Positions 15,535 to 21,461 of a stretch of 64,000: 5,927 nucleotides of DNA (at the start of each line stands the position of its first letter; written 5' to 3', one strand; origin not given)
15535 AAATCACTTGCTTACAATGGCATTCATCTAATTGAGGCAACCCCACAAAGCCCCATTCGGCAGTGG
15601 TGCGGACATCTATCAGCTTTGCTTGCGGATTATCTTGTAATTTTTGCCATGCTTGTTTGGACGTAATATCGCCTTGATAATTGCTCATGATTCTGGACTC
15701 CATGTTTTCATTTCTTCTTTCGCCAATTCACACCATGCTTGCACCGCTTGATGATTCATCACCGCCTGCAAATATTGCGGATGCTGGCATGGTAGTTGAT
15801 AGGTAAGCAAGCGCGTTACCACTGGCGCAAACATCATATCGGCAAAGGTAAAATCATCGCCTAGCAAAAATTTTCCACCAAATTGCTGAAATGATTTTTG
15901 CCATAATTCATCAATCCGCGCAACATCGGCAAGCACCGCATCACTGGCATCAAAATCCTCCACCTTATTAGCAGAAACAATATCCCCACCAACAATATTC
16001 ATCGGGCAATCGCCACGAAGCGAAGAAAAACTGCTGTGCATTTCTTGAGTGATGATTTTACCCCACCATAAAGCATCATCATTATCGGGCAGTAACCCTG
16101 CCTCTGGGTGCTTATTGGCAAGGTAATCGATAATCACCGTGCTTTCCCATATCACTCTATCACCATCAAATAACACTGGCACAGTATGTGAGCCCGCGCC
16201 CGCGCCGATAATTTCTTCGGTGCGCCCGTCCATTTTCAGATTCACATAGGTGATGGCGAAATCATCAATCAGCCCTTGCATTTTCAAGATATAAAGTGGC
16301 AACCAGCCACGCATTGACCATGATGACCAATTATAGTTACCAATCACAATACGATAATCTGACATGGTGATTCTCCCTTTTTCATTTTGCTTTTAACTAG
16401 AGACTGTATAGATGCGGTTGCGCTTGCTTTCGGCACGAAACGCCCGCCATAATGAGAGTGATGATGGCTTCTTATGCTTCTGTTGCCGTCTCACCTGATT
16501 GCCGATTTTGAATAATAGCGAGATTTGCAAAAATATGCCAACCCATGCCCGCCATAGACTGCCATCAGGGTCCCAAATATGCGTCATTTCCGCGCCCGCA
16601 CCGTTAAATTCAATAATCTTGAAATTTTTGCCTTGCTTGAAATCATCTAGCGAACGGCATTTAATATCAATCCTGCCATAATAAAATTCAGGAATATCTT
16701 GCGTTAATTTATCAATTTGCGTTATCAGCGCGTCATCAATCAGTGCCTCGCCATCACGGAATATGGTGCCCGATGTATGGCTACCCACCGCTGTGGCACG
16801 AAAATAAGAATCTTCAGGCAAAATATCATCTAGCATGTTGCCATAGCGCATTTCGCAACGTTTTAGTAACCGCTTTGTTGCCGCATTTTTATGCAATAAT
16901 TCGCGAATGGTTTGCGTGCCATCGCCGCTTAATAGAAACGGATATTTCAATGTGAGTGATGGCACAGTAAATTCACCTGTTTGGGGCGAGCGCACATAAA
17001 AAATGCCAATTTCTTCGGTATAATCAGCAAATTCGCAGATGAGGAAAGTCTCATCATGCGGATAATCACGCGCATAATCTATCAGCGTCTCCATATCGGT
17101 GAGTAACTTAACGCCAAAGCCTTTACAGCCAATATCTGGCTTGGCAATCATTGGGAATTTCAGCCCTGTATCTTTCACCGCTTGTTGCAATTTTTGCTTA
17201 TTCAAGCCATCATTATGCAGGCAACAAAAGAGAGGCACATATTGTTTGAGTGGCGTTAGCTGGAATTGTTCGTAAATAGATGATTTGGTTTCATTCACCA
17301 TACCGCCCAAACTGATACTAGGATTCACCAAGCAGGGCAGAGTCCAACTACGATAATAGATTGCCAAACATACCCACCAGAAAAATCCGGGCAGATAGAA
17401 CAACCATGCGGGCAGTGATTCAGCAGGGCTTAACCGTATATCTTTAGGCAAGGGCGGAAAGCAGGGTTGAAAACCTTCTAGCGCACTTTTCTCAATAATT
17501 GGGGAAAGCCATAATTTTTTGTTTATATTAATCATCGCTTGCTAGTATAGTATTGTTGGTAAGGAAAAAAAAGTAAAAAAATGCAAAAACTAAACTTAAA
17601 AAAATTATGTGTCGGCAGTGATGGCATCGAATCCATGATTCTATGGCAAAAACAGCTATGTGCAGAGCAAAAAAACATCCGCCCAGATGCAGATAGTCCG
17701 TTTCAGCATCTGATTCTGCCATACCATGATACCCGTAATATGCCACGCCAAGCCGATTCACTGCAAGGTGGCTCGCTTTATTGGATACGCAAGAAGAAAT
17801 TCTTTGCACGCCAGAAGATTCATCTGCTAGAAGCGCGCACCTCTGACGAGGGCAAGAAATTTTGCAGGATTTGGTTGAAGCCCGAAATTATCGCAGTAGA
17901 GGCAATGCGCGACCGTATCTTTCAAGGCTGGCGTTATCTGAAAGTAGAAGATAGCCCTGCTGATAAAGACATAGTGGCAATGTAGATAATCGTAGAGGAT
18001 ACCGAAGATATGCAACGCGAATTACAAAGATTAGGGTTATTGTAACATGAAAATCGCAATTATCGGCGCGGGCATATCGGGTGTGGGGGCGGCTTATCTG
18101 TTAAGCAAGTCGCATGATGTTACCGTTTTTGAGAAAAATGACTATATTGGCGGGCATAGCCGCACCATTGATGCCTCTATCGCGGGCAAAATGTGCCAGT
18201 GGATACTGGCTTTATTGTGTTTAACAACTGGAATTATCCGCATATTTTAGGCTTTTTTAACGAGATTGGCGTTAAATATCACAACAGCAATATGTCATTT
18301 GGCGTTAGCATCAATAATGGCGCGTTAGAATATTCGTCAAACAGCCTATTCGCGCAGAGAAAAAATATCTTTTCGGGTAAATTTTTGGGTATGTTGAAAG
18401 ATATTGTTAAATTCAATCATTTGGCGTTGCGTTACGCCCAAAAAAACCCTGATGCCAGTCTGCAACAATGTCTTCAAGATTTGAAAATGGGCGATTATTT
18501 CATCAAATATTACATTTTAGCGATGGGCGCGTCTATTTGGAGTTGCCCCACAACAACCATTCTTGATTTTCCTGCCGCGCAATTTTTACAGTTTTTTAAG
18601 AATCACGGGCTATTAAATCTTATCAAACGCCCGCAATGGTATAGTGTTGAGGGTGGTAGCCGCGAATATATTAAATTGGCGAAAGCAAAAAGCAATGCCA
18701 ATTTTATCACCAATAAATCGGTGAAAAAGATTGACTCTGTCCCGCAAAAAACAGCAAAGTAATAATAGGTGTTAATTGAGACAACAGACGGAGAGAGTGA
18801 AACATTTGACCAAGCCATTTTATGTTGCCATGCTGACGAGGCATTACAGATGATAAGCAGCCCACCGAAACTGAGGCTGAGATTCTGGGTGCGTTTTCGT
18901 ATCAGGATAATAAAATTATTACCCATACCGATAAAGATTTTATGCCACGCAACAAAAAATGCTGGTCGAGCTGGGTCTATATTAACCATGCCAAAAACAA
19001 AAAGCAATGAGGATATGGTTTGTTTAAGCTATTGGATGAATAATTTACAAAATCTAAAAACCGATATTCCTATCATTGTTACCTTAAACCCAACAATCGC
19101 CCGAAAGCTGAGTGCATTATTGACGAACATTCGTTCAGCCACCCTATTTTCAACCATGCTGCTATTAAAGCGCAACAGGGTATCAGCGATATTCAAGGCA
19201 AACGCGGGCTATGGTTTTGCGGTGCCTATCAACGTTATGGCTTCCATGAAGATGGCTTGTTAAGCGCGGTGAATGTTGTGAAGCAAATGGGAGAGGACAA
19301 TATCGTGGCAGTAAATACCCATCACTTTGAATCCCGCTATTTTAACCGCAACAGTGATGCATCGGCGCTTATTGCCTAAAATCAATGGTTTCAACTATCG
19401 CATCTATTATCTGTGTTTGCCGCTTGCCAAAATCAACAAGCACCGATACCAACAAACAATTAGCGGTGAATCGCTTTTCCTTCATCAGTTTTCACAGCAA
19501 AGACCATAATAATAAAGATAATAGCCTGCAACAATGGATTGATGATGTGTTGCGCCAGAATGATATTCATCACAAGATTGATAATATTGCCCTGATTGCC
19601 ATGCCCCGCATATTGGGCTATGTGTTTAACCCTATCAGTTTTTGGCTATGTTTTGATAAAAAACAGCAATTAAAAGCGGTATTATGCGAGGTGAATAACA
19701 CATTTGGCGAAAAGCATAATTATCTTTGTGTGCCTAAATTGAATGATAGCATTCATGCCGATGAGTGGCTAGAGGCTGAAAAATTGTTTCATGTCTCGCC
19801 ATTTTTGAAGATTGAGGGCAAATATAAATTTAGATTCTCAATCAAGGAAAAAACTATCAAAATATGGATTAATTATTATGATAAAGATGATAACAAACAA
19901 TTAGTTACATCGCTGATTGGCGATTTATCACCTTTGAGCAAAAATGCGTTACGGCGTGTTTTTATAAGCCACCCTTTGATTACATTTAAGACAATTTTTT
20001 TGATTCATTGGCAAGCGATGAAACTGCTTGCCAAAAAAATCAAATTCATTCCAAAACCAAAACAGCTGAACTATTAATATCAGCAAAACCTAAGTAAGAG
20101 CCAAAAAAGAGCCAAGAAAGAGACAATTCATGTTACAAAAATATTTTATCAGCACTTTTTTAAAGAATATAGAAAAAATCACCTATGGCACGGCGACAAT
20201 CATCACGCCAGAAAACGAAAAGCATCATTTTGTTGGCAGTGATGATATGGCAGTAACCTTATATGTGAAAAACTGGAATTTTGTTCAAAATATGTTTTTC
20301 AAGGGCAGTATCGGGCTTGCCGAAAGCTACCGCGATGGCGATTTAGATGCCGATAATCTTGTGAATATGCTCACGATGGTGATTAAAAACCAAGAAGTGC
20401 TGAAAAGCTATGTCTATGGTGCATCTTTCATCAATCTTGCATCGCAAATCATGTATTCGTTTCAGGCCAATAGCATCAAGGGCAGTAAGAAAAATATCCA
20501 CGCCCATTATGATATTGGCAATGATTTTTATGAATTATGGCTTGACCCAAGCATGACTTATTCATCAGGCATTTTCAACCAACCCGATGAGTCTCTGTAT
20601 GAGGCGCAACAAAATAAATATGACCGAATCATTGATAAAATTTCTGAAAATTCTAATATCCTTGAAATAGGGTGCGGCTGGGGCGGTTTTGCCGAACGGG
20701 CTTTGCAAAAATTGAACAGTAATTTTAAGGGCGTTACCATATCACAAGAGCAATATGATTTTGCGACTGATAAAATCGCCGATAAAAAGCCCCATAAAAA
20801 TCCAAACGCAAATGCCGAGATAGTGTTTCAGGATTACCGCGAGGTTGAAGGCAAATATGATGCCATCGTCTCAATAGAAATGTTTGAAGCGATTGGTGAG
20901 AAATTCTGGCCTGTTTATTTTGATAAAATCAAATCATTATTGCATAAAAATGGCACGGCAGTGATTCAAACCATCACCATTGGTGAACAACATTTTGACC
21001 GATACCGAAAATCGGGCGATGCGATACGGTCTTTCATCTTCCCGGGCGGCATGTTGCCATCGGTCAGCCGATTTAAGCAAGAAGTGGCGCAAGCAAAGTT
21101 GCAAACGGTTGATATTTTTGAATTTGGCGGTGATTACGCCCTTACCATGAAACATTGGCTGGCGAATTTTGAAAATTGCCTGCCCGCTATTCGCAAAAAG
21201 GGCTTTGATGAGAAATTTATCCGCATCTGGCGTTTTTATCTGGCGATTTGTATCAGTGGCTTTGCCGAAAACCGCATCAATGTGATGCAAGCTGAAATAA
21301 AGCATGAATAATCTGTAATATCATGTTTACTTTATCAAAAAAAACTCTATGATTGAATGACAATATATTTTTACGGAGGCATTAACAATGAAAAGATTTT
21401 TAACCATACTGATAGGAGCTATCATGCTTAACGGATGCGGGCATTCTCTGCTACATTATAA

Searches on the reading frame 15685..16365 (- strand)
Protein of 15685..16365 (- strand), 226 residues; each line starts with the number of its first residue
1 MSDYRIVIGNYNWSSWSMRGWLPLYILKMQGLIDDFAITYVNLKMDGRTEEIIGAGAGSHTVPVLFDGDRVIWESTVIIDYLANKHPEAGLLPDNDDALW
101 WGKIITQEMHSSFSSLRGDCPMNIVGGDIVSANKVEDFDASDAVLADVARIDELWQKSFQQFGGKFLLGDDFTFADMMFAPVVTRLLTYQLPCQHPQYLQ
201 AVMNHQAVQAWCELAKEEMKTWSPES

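Call 36: search_protein_families(library=ncbifam, proteins=[window:15685-16365:-], max_evalue=1e-8)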
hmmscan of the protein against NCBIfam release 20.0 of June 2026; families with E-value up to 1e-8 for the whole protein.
window:15685-16365:- (226 aa): 1 family
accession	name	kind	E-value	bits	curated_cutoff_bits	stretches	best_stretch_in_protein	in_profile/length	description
TIGR01262.1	maiA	equivalog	2.6e-09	37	171.05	1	36-191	25-178/211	maleylacetoacetate isomerase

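Call 90: search_protein_families(library=pfam, proteins=[window:15685-16365:-], max_evalue=0.0001)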
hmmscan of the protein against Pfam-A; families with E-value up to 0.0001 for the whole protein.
window:15685-16365:- (226 aa): 3 families
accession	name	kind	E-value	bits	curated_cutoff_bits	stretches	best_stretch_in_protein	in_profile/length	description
PF13409.12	GST_N_2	-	7.4e-09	36.5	25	1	13-84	1-69/70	Glutathione S-transferase, N-terminal domain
PF13417.12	GST_N_3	-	1.5e-07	32.1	22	1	14-88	7-73/75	Glutathione S-transferase, N-terminal domain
PF13410.11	GST_C_2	-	9.3e-07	29.3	24.9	1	141-195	4-51/69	Glutathione S-transferase, C-terminal domain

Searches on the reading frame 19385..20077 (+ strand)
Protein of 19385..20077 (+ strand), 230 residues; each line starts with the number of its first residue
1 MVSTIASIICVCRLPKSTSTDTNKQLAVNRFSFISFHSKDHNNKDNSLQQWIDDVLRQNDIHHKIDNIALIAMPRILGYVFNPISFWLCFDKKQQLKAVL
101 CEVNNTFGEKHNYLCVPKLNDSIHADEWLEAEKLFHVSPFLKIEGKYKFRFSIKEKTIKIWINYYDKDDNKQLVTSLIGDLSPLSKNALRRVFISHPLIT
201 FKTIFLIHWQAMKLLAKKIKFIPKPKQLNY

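Call 89: search_protein_families(library=pfam, proteins=[window:19385-20077:+], max_evalue=0.0001)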
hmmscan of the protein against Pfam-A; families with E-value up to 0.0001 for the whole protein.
window:19385-20077:+ (230 aa): 1 family
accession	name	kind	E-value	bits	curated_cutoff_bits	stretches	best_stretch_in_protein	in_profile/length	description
PF07103.16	DUF1365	-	8.3e-66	222.4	25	1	20-227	36-235/235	Protein of unknown function (DUF1365)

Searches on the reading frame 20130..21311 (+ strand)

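Call 19: search_protein_families(library=ncbifam, proteins=[window:20130-21311:+], max_evalue=0.00001)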
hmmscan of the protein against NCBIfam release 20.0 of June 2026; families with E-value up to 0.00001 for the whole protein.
window:20130-21311:+ (393 aa): 7 families
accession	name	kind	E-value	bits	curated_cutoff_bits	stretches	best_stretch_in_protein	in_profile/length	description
NF008686.0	PRK11705.1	equivalog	4.1e-72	243.4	400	1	42-388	37-368/383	cyclopropane fatty acyl phospholipid synthase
NF053839.1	CPFASynBruc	equivalog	2.7e-71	240.7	600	1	12-392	10-384/410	cyclopropane fatty acid synthase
NF040703.1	cyclopro_CfaB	exception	9.6e-60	202.4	650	1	38-387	30-371/393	C17 cyclopropane fatty acid synthase CfaB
NF040660.1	mycolic_MTase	equivalog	2e-40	139.2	390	1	120-388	5-279/283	cyclopropane mycolic acid synthase family methyltransferase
NF043040.1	corrin_prot_MT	hypoth_equivalog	3.4e-11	43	180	1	162-326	29-198/216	corrinoid protein-associated methyltransferase CpaM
NF041943.1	GPPMT_Stmyces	equivalog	5.4e-07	29.8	400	1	123-219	28-123/272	geranyl diphosphate 2-C-methyltransferase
TIGR01983.1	UbiG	equivalog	6.2e-07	28.9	102.95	1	166-282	45-154/228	bifunctional 2-polyprenyl-6-hydroxyphenol methylase/3-demethylubiquinol 3-O-methyltransferase UbiG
